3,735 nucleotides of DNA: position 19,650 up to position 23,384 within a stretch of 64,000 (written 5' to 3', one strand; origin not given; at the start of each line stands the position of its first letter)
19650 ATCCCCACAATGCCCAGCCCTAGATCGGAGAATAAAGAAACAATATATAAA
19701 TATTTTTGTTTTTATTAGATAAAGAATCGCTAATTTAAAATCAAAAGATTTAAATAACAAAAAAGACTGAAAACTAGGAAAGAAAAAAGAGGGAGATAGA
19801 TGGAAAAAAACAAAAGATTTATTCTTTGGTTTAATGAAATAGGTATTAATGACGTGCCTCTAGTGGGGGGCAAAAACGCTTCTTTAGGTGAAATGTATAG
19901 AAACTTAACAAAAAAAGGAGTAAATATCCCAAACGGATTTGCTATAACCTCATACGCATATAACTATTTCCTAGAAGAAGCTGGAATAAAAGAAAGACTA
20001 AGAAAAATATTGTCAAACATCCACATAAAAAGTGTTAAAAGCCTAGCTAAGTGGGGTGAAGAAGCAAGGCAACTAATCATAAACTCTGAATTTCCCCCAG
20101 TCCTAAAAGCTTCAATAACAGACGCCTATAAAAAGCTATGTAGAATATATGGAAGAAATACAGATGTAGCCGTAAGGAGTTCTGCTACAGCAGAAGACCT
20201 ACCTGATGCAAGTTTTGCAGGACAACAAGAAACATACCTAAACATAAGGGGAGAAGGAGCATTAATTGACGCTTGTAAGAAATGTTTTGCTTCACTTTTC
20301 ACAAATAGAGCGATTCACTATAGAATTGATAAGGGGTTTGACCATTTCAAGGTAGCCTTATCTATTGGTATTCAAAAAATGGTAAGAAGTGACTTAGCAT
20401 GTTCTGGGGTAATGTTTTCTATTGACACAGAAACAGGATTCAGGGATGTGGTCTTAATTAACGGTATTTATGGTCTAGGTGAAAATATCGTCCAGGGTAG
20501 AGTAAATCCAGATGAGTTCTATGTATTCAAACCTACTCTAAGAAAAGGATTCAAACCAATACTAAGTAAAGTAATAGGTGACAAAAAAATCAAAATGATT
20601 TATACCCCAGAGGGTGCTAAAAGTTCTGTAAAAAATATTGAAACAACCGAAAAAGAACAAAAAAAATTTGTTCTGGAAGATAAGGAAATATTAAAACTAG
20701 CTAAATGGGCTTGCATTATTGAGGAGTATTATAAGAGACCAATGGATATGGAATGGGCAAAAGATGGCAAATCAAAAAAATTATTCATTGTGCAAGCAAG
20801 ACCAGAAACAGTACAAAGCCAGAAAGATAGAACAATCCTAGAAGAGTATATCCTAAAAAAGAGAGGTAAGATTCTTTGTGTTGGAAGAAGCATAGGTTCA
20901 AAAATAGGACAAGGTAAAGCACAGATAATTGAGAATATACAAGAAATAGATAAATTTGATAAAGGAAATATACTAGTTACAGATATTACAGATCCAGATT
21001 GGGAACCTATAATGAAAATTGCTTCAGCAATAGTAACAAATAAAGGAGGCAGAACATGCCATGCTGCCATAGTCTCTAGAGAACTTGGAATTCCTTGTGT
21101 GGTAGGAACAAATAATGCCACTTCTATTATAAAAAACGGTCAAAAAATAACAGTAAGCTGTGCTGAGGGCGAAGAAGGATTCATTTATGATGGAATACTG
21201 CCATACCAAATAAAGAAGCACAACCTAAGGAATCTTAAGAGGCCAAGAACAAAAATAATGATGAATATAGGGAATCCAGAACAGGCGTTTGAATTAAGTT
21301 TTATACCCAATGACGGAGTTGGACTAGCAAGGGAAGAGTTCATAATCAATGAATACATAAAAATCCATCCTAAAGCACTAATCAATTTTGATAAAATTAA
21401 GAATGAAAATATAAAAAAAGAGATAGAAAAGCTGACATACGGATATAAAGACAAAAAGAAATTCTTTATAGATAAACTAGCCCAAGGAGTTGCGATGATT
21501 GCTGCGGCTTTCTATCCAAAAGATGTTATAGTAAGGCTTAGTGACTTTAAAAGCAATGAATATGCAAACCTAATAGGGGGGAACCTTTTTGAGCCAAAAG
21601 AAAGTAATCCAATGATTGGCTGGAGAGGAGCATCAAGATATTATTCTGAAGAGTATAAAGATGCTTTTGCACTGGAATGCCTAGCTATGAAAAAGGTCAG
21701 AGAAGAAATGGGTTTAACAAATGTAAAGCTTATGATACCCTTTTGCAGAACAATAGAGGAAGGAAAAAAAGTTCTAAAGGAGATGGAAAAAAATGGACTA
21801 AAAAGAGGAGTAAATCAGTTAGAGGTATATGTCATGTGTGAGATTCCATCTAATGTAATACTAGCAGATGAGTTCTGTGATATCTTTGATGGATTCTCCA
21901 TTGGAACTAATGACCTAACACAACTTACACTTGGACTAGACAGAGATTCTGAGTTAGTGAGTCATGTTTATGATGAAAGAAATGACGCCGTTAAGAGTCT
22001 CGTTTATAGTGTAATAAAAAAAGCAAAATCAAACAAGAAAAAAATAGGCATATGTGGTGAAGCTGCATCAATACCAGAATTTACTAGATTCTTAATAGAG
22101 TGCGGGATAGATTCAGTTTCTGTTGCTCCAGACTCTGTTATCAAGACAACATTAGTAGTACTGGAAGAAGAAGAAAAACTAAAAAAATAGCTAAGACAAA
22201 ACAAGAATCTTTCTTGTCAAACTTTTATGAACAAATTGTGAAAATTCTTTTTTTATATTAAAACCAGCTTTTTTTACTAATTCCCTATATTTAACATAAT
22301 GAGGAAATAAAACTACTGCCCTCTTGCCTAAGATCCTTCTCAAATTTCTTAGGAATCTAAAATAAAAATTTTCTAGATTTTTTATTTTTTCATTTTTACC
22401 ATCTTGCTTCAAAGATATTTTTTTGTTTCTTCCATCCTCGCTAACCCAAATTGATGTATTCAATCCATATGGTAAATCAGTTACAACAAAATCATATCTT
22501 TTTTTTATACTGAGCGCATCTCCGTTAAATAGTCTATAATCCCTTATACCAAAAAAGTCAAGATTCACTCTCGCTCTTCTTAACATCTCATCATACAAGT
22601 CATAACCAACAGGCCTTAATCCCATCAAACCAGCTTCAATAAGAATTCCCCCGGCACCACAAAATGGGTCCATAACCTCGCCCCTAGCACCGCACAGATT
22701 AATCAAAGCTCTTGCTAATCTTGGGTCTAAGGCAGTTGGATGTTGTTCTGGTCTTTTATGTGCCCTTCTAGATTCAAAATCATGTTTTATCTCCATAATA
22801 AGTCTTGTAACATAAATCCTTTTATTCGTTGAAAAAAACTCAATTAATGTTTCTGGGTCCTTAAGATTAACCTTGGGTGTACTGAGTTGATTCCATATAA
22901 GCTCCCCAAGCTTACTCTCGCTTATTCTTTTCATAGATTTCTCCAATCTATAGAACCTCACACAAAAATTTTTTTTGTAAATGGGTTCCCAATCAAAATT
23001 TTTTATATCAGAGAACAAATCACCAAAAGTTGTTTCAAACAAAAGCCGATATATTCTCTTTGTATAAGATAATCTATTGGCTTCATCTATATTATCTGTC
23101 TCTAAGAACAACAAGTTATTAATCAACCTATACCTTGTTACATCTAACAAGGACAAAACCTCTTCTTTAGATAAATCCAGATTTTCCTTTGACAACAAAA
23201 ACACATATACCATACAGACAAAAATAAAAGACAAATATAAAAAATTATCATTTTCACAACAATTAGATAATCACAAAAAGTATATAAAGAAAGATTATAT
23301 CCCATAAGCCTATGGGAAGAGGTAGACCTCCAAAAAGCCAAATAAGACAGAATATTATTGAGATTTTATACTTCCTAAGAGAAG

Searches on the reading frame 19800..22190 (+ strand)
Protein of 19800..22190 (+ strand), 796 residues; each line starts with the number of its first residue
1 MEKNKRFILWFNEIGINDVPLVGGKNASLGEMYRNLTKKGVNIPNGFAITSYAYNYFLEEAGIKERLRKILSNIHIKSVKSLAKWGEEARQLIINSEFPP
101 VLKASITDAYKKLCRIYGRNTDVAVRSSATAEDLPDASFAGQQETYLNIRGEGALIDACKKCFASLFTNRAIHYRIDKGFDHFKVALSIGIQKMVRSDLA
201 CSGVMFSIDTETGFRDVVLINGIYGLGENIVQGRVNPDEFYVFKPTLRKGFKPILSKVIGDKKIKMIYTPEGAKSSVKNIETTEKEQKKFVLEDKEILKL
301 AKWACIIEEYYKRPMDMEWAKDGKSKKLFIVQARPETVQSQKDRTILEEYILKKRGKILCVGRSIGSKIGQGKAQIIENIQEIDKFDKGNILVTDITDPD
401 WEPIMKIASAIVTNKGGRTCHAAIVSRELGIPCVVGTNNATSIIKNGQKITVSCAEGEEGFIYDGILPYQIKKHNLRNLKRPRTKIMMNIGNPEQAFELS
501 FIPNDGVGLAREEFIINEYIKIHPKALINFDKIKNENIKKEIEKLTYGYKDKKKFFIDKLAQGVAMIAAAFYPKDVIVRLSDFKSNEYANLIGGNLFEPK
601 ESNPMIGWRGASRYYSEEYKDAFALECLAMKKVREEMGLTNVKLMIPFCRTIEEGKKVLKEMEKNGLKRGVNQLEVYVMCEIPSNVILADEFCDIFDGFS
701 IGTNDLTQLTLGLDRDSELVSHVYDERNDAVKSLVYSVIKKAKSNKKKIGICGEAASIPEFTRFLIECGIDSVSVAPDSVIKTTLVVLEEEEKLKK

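Call 10: find_encoding_contigs(protein=window:19800-22190:+, flank=10000, max_places=6)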
Protein window:19800-22190:+ (796 aa): 5 contigs read that carry it; 2 places shown.
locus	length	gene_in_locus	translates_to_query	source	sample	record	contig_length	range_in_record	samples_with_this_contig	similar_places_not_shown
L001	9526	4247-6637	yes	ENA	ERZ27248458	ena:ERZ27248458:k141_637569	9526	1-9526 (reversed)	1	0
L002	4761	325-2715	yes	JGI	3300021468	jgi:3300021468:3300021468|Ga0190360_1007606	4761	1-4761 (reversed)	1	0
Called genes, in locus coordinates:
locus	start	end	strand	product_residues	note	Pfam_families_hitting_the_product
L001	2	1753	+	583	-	?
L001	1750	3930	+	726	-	-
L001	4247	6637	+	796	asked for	PF01326:PPDK_N, PF00391:PEP-utilizers, PF02896:PEP-utilizers_C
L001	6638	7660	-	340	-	PF01555:N6_N4_Mtase (faint), PF01170:UPF0020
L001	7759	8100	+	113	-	-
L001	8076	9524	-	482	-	?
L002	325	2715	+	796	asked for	PF01326:PPDK_N, PF00391:PEP-utilizers, PF02896:PEP-utilizers_C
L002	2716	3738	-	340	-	PF01555:N6_N4_Mtase (faint), PF01170:UPF0020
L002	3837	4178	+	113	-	-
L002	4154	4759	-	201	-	?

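Call 25: find_homologous_proteins(query=window:19800-22190:+, max_evalue=1e-50)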
Query window:19800-22190:+ (796 aa): 8000 proteins with E <= 1e-50 among 8000 candidates; the best 120 are listed.
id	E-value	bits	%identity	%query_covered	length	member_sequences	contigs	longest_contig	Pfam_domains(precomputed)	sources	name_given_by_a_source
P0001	0.0e+0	1791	100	100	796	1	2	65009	PF00391.30,PF02896.25,PF01326.25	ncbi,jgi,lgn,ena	-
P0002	0.0e+0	1485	80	100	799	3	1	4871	PF00391.30,PF02896.25,PF01326.25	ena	-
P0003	0.0e+0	1473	81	100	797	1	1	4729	PF00391.30,PF02896.25,PF01326.25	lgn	-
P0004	0.0e+0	1473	80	100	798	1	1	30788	PF00391.30,PF02896.25,PF01326.25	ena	-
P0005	0.0e+0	1443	77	100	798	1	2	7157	PF00391.30,PF02896.25,PF01326.25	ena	-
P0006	0.0e+0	1440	77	100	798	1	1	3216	PF00391.30,PF02896.25,PF01326.25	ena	-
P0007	0.0e+0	1438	77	100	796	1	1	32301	PF00391.30,PF02896.25,PF01326.25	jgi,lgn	-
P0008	0.0e+0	1436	77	100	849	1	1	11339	PF00391.30,PF02896.25,PF01326.25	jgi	-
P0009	0.0e+0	1435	77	99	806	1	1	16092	PF00391.30,PF02896.25,PF01326.25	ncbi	-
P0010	0.0e+0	1430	77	100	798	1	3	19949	PF00391.30,PF02896.25,PF01326.25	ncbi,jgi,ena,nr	ncbi:MAG: phosphoenolpyruvate synthase [Nanoarchaeota archaeon]|nr:phosphoenolpyruvate synthase [Nan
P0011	0.0e+0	1429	76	100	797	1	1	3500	PF00391.30,PF02896.25,PF01326.25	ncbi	-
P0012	0.0e+0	1425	77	100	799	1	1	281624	PF00391.30,PF02896.25,PF01326.25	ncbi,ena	-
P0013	0.0e+0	1424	79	100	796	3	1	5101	PF00391.30,PF02896.25,PF01326.25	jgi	jgi:pyruvate,water dikinase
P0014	0.0e+0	1423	76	100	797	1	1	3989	PF00391.30,PF02896.25,PF01326.25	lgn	-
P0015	0.0e+0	1421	76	100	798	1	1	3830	PF00391.30,PF02896.25,PF01326.25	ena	-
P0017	0.0e+0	1421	76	100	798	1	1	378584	PF00391.30,PF02896.25,PF01326.25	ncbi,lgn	-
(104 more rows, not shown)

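Call 28: find_encoding_contigs(protein=P0004, flank=3000, max_places=2)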
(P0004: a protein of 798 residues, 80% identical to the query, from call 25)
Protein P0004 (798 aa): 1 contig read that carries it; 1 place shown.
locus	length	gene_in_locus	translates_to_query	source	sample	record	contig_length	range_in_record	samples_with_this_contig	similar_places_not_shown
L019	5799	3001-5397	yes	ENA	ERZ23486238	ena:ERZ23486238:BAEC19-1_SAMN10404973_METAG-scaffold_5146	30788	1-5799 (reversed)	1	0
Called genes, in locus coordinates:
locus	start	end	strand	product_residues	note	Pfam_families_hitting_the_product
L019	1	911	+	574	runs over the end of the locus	PF02355:SecD_SecF_C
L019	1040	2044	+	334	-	PF00044:Gp_dh_N, PF02800:Gp_dh_C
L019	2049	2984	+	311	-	PF01087:GalP_UDP_transf, PF16285:DUF4931_N (weak), PF01230:HIT (faint), PF16268:DUF4921, PF02744:GalP_UDP_tr_C, PF11969:DcpS_C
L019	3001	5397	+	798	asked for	PF01326:PPDK_N, PF00391:PEP-utilizers, PF02896:PEP-utilizers_C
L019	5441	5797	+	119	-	?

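Call 29: find_encoding_contigs(protein=P0007, flank=3000, max_places=2)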
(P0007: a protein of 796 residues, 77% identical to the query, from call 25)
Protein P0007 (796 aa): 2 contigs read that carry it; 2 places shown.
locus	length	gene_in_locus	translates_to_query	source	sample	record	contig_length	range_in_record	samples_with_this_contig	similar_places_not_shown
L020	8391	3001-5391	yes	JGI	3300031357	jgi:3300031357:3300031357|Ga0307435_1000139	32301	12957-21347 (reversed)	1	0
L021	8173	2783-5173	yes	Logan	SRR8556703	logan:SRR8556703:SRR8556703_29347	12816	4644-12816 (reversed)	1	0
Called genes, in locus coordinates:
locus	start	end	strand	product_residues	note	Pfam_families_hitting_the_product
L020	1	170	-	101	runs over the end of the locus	PF01780:Ribosomal_L37ae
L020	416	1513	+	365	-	PF03463:eRF1_1, PF18854:baeRF_family10, PF03464:eRF1_2, PF18859:acVLRF1, PF03465:eRF1_3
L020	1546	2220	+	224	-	PF10263:SprT-like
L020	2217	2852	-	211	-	PF01135:PCMT, PF01596:Methyltransf_3 (weak), PF08704:GCD14 (weak), PF00398:RrnaAD, PF01189:Methyltr_RsmB-F, PF02475:TRM5-TYW2_MTfase (weak), PF13847:Methyltransf_31, PF13649:Methyltransf_25 (weak), +2 more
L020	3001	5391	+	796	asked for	PF01326:PPDK_N, PF00391:PEP-utilizers, PF02896:PEP-utilizers_C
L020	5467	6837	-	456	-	PF10509:GalKase_gal_bdg (weak), PF00288:GHMP_kinases_N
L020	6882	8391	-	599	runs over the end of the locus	PF00370:FGGY_N, PF02782:FGGY_C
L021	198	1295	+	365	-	PF03463:eRF1_1, PF18854:baeRF_family10, PF03464:eRF1_2, PF18859:acVLRF1, PF03465:eRF1_3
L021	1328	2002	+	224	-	PF10263:SprT-like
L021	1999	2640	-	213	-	PF01135:PCMT, PF01596:Methyltransf_3 (weak), PF00398:RrnaAD, PF08704:GCD14 (weak), PF02475:TRM5-TYW2_MTfase (weak), PF01189:Methyltr_RsmB-F, PF13847:Methyltransf_31, PF13649:Methyltransf_25 (weak), +2 more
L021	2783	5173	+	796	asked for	PF01326:PPDK_N, PF00391:PEP-utilizers, PF02896:PEP-utilizers_C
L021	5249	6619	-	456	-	PF10509:GalKase_gal_bdg (weak), PF00288:GHMP_kinases_N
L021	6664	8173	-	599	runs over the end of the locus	PF00370:FGGY_N, PF02782:FGGY_C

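Call 30: find_encoding_contigs(protein=P0012, flank=3000, max_places=2)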
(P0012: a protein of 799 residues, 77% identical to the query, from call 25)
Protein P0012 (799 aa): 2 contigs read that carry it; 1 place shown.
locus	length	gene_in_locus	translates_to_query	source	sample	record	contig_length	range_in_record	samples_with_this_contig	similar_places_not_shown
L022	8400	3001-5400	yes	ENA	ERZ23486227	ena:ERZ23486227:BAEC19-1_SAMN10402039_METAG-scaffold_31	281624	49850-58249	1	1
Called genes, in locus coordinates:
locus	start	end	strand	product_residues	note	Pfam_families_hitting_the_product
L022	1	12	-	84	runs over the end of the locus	PF03685:UPF0147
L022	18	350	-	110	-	PF01920:Prefoldin_2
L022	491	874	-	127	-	PF01780:Ribosomal_L37ae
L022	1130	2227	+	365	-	PF03463:eRF1_1, PF18854:baeRF_family10, PF03464:eRF1_2, PF18859:acVLRF1, PF03465:eRF1_3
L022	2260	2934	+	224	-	PF10263:SprT-like (weak)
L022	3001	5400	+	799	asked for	PF01326:PPDK_N, PF00391:PEP-utilizers, PF02896:PEP-utilizers_C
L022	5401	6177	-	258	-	PF00753:Lactamase_B, PF12706:Lactamase_B_2 (weak)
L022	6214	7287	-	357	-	PF01555:N6_N4_Mtase, PF01170:UPF0020, PF13847:Methyltransf_31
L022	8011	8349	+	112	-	-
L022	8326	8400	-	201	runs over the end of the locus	-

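Call 31: find_encoding_contigs(protein=P0017, flank=3000, max_places=2)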
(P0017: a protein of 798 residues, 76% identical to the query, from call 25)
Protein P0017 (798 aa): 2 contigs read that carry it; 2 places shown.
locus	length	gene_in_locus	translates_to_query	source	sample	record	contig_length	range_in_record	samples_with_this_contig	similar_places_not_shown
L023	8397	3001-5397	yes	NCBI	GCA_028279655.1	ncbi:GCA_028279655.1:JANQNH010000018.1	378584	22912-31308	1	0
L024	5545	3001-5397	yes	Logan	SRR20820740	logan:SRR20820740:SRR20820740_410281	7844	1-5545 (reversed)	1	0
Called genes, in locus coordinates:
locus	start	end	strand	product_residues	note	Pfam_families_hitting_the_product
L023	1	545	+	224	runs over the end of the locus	PF10263:SprT-like (weak)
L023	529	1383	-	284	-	PF01040:UbiA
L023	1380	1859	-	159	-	PF15891:Nuc_deoxyri_tr2, PF05014:Nuc_deoxyrib_tr (weak)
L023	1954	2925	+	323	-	PF01047:MarR (faint), PF13404:HTH_AsnC-type, PF13412:HTH_24, PF13404:HTH_AsnC-type (weak), PF13412:HTH_24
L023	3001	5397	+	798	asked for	PF01326:PPDK_N, PF00391:PEP-utilizers, PF02896:PEP-utilizers_C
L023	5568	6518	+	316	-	-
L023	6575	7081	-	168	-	PF01428:zf-AN1 (weak)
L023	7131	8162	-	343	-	PF01555:N6_N4_Mtase, PF01170:UPF0020, PF13847:Methyltransf_31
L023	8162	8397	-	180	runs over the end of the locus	PF14345:GDYXXLXY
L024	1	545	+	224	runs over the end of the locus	PF10263:SprT-like (weak)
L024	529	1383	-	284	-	PF01040:UbiA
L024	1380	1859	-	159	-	PF15891:Nuc_deoxyri_tr2, PF05014:Nuc_deoxyrib_tr (weak)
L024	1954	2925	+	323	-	PF01047:MarR (faint), PF13404:HTH_AsnC-type, PF13412:HTH_24, PF13404:HTH_AsnC-type (weak), PF13412:HTH_24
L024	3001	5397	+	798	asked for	PF01326:PPDK_N, PF00391:PEP-utilizers, PF02896:PEP-utilizers_C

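Call 33: find_encoding_contigs(protein=P0002, flank=3000, max_places=3)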
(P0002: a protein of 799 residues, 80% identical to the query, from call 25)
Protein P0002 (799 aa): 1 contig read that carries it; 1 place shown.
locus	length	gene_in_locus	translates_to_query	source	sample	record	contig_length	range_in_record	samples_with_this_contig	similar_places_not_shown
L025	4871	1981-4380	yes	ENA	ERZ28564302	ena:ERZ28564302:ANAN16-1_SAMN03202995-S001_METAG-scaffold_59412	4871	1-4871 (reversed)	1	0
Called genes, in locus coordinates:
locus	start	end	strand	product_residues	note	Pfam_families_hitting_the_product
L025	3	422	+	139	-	?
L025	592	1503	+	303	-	-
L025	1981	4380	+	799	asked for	PF01326:PPDK_N, PF00391:PEP-utilizers, PF02896:PEP-utilizers_C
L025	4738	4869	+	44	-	?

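Call 34: find_encoding_contigs(protein=P0003, flank=3000, max_places=3)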
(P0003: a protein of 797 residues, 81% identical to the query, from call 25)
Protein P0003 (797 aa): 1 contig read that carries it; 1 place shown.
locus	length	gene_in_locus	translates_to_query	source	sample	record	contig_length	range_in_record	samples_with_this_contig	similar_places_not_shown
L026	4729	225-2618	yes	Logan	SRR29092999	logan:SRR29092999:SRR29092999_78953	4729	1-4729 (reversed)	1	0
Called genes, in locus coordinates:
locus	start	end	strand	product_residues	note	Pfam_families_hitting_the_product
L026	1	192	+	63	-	?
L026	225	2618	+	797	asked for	PF01326:PPDK_N, PF00391:PEP-utilizers, PF02896:PEP-utilizers_C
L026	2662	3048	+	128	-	PF00892:EamA (weak)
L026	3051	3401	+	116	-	PF00892:EamA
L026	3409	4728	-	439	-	?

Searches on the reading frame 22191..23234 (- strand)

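Call 13: search_protein_families(library=pfam, proteins=[window:22191-23234:-])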
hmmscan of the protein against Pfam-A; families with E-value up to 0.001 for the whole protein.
window:22191-23234:- (347 aa): 5 families
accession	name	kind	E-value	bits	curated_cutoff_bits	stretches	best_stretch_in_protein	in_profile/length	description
PF01170.24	UPF0020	-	8.1e-24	84.9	22.3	1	159-259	2-134/197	RMKL-like, methyltransferase domain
PF01555.25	N6_N4_Mtase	-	4.8e-10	40.2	26.7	1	157-220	152-218/221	DNA methylase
PF13847.12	Methyltransf_31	-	0.00032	20.8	27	1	186-253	6-81/145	Methyltransferase domain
PF02926.22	THUMP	-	0.0004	21.2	20.6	1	67-143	1-82/84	THUMP domain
PF02384.22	N6_Mtase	-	0.00083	19.2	20.4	0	185-312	47-186/311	N-6 DNA Methylase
